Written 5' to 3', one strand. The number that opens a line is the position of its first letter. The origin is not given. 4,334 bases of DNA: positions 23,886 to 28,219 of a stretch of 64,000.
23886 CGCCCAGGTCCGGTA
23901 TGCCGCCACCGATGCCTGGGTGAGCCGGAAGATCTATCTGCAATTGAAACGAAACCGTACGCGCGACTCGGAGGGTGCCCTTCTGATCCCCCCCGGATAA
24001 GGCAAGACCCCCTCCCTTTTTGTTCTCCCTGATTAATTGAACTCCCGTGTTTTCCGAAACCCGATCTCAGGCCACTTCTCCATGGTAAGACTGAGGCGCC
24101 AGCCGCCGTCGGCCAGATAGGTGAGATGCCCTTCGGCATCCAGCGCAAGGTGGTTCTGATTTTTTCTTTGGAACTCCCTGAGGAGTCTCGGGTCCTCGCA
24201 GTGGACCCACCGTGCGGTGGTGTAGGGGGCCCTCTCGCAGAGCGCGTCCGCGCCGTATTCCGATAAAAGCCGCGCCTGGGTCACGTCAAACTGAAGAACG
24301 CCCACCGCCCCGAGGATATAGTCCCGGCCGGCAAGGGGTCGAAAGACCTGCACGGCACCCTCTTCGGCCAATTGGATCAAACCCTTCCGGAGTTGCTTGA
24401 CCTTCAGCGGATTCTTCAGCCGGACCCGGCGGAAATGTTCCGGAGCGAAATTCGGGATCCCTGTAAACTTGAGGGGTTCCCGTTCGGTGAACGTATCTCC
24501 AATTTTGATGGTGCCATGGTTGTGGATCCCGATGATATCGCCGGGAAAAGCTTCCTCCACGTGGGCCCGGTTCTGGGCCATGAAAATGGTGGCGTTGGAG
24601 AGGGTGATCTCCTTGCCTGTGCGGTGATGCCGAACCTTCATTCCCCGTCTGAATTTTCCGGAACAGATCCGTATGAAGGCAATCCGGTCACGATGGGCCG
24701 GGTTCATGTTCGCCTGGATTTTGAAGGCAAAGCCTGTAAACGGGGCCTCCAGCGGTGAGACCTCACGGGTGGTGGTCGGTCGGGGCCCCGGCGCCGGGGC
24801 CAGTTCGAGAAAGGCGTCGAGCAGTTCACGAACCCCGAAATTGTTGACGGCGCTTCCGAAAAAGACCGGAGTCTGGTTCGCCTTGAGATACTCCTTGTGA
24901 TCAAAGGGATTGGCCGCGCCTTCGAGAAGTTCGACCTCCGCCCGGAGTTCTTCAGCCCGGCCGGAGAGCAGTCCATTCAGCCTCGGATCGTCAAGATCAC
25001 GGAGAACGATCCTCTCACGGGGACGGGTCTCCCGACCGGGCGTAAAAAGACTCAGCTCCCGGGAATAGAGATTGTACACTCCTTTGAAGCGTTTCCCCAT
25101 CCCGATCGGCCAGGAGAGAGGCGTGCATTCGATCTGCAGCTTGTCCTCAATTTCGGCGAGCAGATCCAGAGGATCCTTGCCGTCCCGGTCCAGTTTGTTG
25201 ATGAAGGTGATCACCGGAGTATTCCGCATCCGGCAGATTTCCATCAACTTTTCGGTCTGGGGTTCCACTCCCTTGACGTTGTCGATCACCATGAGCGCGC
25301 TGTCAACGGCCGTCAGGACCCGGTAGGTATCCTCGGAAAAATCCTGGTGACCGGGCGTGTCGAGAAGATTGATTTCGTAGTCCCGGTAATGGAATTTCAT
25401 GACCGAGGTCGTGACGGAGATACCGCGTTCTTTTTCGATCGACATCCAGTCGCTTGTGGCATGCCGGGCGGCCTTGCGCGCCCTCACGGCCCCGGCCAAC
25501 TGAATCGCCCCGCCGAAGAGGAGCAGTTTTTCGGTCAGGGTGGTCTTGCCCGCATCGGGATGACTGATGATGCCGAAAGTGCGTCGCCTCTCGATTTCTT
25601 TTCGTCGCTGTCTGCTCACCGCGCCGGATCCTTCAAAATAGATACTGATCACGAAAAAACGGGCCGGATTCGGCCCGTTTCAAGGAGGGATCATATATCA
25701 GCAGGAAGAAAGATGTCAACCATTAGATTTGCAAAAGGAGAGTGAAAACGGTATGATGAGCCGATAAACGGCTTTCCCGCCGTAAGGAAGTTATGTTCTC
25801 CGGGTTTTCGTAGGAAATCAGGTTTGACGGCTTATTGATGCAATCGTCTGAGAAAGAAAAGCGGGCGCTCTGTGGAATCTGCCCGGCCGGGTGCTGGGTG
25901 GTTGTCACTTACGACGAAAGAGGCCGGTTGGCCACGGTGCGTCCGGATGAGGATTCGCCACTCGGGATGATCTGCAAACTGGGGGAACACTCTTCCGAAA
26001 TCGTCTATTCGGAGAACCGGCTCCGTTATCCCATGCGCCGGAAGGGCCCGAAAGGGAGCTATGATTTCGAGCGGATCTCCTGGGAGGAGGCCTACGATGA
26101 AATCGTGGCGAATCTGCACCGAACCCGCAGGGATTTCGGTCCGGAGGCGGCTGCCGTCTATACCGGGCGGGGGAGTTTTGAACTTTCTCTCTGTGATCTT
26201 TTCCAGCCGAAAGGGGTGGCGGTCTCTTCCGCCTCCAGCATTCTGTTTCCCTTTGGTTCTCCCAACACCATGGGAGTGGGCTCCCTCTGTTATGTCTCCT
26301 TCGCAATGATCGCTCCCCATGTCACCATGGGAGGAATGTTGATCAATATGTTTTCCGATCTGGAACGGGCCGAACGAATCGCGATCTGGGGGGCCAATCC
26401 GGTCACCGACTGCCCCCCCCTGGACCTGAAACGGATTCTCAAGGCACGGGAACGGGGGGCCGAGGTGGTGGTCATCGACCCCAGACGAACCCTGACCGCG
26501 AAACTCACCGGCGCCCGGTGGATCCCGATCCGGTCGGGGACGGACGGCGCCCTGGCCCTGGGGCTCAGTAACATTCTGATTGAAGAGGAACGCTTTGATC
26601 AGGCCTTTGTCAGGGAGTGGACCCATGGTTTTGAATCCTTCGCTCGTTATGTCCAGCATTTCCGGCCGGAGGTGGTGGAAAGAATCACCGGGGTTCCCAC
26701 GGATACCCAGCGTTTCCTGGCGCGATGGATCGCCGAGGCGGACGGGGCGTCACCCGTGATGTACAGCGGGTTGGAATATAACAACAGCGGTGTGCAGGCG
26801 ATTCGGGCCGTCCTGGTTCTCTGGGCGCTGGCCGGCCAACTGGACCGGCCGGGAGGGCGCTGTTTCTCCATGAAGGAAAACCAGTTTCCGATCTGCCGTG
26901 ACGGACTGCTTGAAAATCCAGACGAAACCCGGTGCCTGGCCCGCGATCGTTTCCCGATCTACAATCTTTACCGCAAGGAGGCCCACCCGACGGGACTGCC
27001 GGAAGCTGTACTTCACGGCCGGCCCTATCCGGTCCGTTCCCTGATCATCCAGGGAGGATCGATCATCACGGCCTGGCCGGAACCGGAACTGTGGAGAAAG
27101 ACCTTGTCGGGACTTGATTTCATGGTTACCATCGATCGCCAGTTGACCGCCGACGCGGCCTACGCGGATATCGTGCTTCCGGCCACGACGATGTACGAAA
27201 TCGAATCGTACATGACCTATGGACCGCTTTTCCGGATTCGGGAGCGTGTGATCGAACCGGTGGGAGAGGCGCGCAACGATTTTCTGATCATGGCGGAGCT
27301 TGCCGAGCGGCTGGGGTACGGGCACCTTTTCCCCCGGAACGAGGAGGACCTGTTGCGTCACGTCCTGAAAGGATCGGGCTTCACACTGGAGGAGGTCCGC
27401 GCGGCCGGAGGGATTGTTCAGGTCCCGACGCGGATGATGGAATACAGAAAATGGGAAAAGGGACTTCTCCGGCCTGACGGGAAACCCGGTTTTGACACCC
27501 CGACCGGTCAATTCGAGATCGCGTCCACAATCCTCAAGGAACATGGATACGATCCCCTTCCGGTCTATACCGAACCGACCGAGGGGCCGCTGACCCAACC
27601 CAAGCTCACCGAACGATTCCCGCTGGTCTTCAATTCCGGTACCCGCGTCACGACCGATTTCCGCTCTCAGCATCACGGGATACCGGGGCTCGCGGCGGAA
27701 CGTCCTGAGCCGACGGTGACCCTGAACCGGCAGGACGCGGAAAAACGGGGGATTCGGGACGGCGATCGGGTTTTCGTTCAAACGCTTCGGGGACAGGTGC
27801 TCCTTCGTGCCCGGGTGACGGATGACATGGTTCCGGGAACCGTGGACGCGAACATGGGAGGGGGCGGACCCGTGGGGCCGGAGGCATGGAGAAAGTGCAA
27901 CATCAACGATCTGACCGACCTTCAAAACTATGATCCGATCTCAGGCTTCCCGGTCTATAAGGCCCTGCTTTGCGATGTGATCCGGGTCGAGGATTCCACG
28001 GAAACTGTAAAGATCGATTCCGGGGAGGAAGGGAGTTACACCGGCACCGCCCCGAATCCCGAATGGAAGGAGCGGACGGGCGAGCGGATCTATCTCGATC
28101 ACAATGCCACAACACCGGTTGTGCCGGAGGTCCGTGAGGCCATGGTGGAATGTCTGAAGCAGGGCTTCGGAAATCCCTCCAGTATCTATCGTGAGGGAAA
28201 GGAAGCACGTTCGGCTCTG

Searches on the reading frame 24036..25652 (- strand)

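Call 6: search_protein_families(library=pfam, proteins=[window:24036-25652:-])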
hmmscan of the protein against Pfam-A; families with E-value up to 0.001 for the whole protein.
window:24036-25652:- (539 aa): 5 families
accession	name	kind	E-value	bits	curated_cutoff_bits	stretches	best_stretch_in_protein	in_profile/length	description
PF00009.33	GTP_EFTU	-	2.7e-53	180.8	26.5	1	22-286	2-187/188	Elongation factor Tu GTP binding domain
PF16658.11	RF3_C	-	9e-47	158.6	40.1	1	396-523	1-131/132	Class II release factor RF3, C-terminal domain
PF22042.2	EF-G_D2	-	1.1e-26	93.1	27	1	304-390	1-83/84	Elongation factor G domain 2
PF03144.31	GTP_EFTU_D2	-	1.1e-12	48.7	30.3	1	323-389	2-73/73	Elongation factor Tu domain 2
PF01926.29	MMR_HSR1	-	1.2e-07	32.3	21.9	1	27-153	3-113/113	50S ribosome-binding GTPase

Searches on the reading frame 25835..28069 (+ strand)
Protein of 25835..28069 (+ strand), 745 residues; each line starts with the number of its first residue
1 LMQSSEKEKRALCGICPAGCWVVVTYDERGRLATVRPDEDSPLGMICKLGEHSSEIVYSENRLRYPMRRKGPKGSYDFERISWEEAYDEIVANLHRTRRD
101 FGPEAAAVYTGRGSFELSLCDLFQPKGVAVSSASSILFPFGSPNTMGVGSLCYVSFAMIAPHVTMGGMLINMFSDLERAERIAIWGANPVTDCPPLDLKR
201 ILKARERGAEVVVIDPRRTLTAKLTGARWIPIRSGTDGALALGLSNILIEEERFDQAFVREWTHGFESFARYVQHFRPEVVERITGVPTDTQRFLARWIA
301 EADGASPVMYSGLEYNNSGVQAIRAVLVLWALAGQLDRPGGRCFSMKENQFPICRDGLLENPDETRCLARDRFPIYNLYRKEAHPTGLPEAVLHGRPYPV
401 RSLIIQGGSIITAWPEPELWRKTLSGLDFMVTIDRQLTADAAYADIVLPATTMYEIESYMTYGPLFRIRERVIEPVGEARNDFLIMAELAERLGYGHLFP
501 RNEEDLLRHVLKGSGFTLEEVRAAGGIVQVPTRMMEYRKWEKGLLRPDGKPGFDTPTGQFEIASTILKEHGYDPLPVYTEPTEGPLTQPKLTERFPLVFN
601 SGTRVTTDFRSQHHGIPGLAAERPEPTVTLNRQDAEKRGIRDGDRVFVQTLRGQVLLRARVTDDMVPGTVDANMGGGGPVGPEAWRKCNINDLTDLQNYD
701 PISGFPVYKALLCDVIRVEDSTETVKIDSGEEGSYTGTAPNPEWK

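Call 20: find_related_loci(query=A1, collection=genome_contigs, flank=10000)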
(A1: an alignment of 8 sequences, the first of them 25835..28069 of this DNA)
Query A1 (745 aa) in genome_contigs; peptide patterns used: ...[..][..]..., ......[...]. (x = any residue, [..] = any of these).
599 stretches matched a pattern (row limit reached: there are more); 588 encode a relative of the query (tblastn E <= 1e-3); the best 80 are kept; 80 distinct loci.
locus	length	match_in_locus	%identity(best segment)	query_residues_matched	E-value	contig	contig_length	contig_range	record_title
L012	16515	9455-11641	76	7-735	0e+0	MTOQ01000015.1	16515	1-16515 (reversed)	MAG: Nitrospirae bacterium JdFR-81 JGI24020J35080_1001007, whole genome shotgun sequence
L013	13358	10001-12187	73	3-731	0e+0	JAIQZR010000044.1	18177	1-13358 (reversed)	MAG: Candidatus Scalindua sp. isolate OFTM180 OFTM180_43, whole genome shotgun sequence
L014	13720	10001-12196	73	3-734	0e+0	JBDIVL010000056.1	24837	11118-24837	MAG: Candidatus Brocadiaceae bacterium isolate Bin_5 NODE_782_length_24837_cov_8.635573, whole genome shotgun sequence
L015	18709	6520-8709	74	5-734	0e+0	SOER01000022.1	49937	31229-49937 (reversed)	MAG: Candidatus Loosdrechtia aerotolerans isolate YC1 NODE_22_length_49937_cov_12.299056, whole genome shotgun sequence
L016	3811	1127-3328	72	3-739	0e+0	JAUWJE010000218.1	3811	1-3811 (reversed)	MAG: Candidatus Fermentibacteria bacterium isolate CSMAG_2312 CSMAG_2312_k127_4480486_length_3811_cov_142.6938, whole ge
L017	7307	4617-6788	74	8-731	0e+0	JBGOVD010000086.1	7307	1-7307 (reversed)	MAG: Dissulfurispiraceae bacterium isolate OBJ_0618_7090110_123 k141_8337400_length_7307_cov_29.1855, whole genome shotg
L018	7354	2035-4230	73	2-733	0e+0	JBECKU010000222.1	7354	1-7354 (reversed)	MAG: Candidatus Sulfobium sp. isolate ETDI26 k127_638281, whole genome shotgun sequence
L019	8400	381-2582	72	3-739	0e+0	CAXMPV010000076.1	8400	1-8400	MAG: uncultured Thermodesulfobacteriota bacterium isolate 07C-BC-St04_bin.21.strict genome assembly, contig: NODE_76_len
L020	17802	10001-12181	74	5-731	0e+0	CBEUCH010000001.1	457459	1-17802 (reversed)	MAG TPA_asm: uncultured bacterium isolate SRR19160658_binner12_Refined_30 genome assembly, contig: ERZ26800495.1, whole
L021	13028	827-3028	72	3-739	0e+0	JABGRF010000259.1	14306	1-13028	MAG: Candidatus Scalindua sp. isolate co234_bin73 NODE_7393_length_14306_cov_130.463055, whole genome shotgun sequence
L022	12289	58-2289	73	8-745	0e+0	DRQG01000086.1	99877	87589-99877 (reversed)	MAG TPA_asm: Caldithrix abyssi isolate HyVt-577 HyVt-577_k145_404174, whole genome shotgun sequence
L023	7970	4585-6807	74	3-742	0e+0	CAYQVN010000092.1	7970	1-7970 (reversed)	MAG TPA_asm: uncultured Nitrospirota bacterium isolate binchicken_co275_510 genome assembly, contig: NODE_15440_length_7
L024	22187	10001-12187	72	8-739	0e+0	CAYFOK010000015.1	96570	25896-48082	MAG TPA_asm: uncultured Candidatus Scalindua sp. isolate ERP019367_co2_59 genome assembly, contig: NODE_243_length_96570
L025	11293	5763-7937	75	8-732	0e+0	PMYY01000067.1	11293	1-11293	MAG: Nitrospiraceae bacterium isolate fen_1308 73.20110800_E2M.9_contig_33968, whole genome shotgun sequence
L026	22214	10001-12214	73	2-740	0e+0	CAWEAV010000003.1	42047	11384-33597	MAG: uncultured delta proteobacterium isolate MFD04408.bin.2.84 genome assembly, contig: contig_107029, whole genome sho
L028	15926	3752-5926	72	13-737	0e+0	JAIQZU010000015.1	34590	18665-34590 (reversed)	MAG: Candidatus Scalindua sp. isolate OFTM1 OFTM1_14, whole genome shotgun sequence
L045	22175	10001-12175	71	7-731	0e+0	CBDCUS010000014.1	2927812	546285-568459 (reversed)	MAG: Candidatus Scalinduaceae bacterium isolate 06c2e644-e4ca-4b95-b966-bf5aaa188cb2 genome assembly, contig: contig_14,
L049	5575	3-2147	72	16-731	0e+0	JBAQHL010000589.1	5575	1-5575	MAG: Desulfobaccales bacterium isolate MFD09338_ilm_asm_bin2 k127_110567, whole genome shotgun sequence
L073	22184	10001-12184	70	5-732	0e+0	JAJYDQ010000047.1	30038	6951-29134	MAG: Deltaproteobacteria bacterium isolate DBS1-1.bin110 NODE_2388_length_30038_cov_1.922169, whole genome shotgun seque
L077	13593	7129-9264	71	5-715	0e+0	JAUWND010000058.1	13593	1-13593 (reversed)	MAG: Methanophagales archaeon isolate CSMAG_2415 CSMAG_2415_k141_340330_length_13593_cov_7.9886, whole genome shotgun se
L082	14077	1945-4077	70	5-715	0e+0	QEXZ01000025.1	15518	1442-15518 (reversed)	MAG: Methanomicrobiales archaeon isolate M5.MMPM 25, whole genome shotgun sequence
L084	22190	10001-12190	69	3-731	0e+0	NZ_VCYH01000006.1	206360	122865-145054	Methanoculleus frigidifontis strain FWC-SCC1 FWC-SCC1-contig06, whole genome shotgun sequence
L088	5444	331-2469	71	2-715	0e+0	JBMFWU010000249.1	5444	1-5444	MAG: Syntrophobacteraceae bacterium isolate KM4364-26 NODE_6322_length_5444_cov_9.645203, whole genome shotgun sequence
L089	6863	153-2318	69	3-724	0e+0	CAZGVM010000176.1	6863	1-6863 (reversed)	MAG TPA_asm: uncultured Desulfomonile sp. isolate SRP272421_co3_106 genome assembly, contig: NODE_38710_length_6863_cov_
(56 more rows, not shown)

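Call 43: search_protein_families(library=pfam, alignment_id=A4, max_evalue=0.00001)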
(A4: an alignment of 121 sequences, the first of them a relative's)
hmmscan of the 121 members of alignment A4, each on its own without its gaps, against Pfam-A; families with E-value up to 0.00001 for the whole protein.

A. member 1, L012:13826-15283:- (486 aa): 5 families
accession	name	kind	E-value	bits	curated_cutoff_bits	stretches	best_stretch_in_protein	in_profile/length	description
PF00158.32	Sigma54_activat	-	4.8e-28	98.4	20.2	1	206-353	2-167/168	Sigma-54 interaction domain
PF14532.12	Sigma54_activ_2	-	4.1e-19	69.6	25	1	206-357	1-137/138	Sigma-54 interaction domain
PF25601.1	AAA_lid_14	-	2.8e-18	66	27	1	359-431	1-74/87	AAA+ ATPase lid domain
PF02954.25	HTH_8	-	1.3e-09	38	22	1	445-484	3-42/42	Bacterial regulatory protein, Fis family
PF07238.19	PilZ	-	5e-07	30.4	22.5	1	24-119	3-101/102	PilZ domain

B. families by the number of members that match (of 121 scanned): 125 families (the first 25 are shown)
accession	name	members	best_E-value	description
PF04248.19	NTP_transf_9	4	5.1e-35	Domain of unknown function (DUF427)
PF00005.33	ABC_tran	4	6.9e-35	ABC transporter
PF03961.19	FapA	3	7.2e-52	Flagellar Assembly Protein A beta solenoid domain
PF13304.12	AAA_21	3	1.9e-25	AAA domain, putative AbiEii toxin, Type IV TA system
PF20250.3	FapA_N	3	1.2e-21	Flagellar Assembly Protein A N-terminal region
PF03358.20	FMN_red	3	4.8e-18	NADPH-dependent FMN reductase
PF07238.19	PilZ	3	8.2e-11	PilZ domain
PF01134.28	GIDA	2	1.2e-94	Glucose inhibited division protein A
PF01406.26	tRNA-synt_1e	2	8.7e-64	tRNA synthetases class I (C) catalytic domain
PF07992.20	Pyr_redox_2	2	6.3e-59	Pyridine nucleotide-disulphide oxidoreductase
PF00589.27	Phage_integrase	2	6.1e-48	Phage integrase family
PF00155.27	Aminotran_1_2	2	5.1e-47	Aminotransferase class I and II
PF04015.17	DUF362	2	6.1e-41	Domain of unknown function (DUF362)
PF00171.27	Aldedh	2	2.2e-40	Aldehyde dehydrogenase family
PF22335.1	Cas10-Cmr2_palm2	2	2e-29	Cas10/Cmr2, second palm domain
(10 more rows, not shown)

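Call 44: search_protein_families(library=pfam, proteins=[L045:13412-14047:+, L084:14611-15273:+, L077:10415-11062:+, L082:5204-5851:+, L088:2593-3213:+, L089:5214-5933:-, L073:14945-15601:+, L019:3899-4651:+, L028:7241-7990:+, L049:4749-5507:+], max_evalue=0.0001)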
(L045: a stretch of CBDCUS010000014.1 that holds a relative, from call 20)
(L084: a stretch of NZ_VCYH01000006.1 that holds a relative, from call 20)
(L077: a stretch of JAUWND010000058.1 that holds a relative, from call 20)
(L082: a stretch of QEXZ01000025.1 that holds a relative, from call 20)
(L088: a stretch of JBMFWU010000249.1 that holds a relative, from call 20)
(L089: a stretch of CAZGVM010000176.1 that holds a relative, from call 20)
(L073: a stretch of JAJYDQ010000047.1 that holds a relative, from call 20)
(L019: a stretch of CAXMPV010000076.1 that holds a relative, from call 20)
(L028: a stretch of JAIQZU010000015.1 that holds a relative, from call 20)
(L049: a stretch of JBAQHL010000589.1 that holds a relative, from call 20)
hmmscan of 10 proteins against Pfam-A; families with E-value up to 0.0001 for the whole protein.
L045:13412-14047:+ (212 aa): 1 family
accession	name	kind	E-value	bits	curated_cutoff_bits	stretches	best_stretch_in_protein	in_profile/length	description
PF01161.25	PBP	-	6.1e-42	143.6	24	1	76-210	2-135/135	Phosphatidylethanolamine-binding protein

L084:14611-15273:+ (221 aa): 1 family
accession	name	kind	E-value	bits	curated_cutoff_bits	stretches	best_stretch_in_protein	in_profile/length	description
PF12724.12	Flavodoxin_5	-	1.5e-10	42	27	1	46-110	1-68/145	Flavodoxin domain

L077:10415-11062:+ (216 aa): 1 family
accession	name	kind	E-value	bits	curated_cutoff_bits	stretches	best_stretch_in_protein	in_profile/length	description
PF03358.20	FMN_red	-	1.1e-17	64.4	24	1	4-151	2-142/152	NADPH-dependent FMN reductase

L082:5204-5851:+ (216 aa): 1 family
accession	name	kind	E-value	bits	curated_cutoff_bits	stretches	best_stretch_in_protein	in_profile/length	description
PF03358.20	FMN_red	-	4.8e-18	65.6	24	1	4-151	2-142/152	NADPH-dependent FMN reductase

L088:2593-3213:+ (207 aa): 1 family
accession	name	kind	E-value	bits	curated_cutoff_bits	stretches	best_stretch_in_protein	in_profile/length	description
PF01810.24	LysE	-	1.2e-29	103.6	25.6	1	15-200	2-188/193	LysE type translocator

L089:5214-5933:- (240 aa): 10 families
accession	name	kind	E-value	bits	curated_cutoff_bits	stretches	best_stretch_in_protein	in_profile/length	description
PF13847.12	Methyltransf_31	-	8.3e-29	100.6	27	1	113-228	2-119/145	Methyltransferase domain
PF13649.12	Methyltransf_25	-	7.7e-24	84.7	27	1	118-214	1-97/97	Methyltransferase domain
PF08241.18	Methyltransf_11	-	1.9e-23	83.3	21.2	1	119-218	1-95/95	Methyltransferase domain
PF01209.24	Ubie_methyltran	-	1e-20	74.5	20.1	1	113-219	46-152/233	ubiE/COQ5 methyltransferase family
PF08242.18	Methyltransf_12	-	5.7e-15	56.3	30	1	119-216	1-98/98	Methyltransferase domain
PF13489.12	Methyltransf_23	-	1.7e-14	54.4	27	1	109-222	17-120/164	Methyltransferase domain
PF01135.25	PCMT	-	2.8e-10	40.8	20.3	1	111-197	70-156/210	Protein-L-isoaspartate(D-aspartate) O-methyltransferase (PCMT)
PF02353.26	CMAS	-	4e-09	36.6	27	1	111-219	59-165/273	Mycolic acid cyclopropane synthetase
PF06325.19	PrmA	-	7.2e-07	29.4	22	1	112-217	159-257/296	Ribosomal protein L11 methyltransferase (PrmA)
PF20922.3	Anamorsin_N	-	8.7e-05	22.7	27.1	0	160-225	25-94/163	Anamorsin, N-terminal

L073:14945-15601:+ (219 aa): 2 families
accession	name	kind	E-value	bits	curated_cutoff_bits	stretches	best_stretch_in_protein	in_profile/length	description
PF00881.29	Nitroreductase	-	8.5e-18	65.5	23.5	1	49-214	2-166/167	Nitroreductase family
PF14512.11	TM1586_NiRdase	-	7.8e-06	26.1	27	0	162-218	80-135/215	Putative TM nitroreductase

L019:3899-4651:+ (251 aa): 2 families
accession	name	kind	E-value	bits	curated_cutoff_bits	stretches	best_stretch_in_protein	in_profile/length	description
PF03961.19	FapA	-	2.7e-19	70.3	31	1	187-248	2-63/272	Flagellar Assembly Protein A beta solenoid domain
PF20250.3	FapA_N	-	7.6e-18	64.9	27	1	30-178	26-176/178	Flagellar Assembly Protein A N-terminal region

L028:7241-7990:+ (250 aa): 2 families
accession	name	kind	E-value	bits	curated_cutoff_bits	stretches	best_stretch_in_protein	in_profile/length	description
PF00005.33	ABC_tran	-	6.9e-35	121.1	25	1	17-162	1-136/137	ABC transporter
PF13304.12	AAA_21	-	3.7e-06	27.7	27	0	30-53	2-25/304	AAA domain, putative AbiEii toxin, Type IV TA system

L049:4749-5507:+ (253 aa): 2 families
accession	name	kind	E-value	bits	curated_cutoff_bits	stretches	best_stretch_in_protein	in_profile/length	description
PF00005.33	ABC_tran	-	5e-32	111.8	25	1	30-172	4-136/137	ABC transporter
PF13304.12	AAA_21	-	1.5e-05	25.6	27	0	40-57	2-19/304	AAA domain, putative AbiEii toxin, Type IV TA system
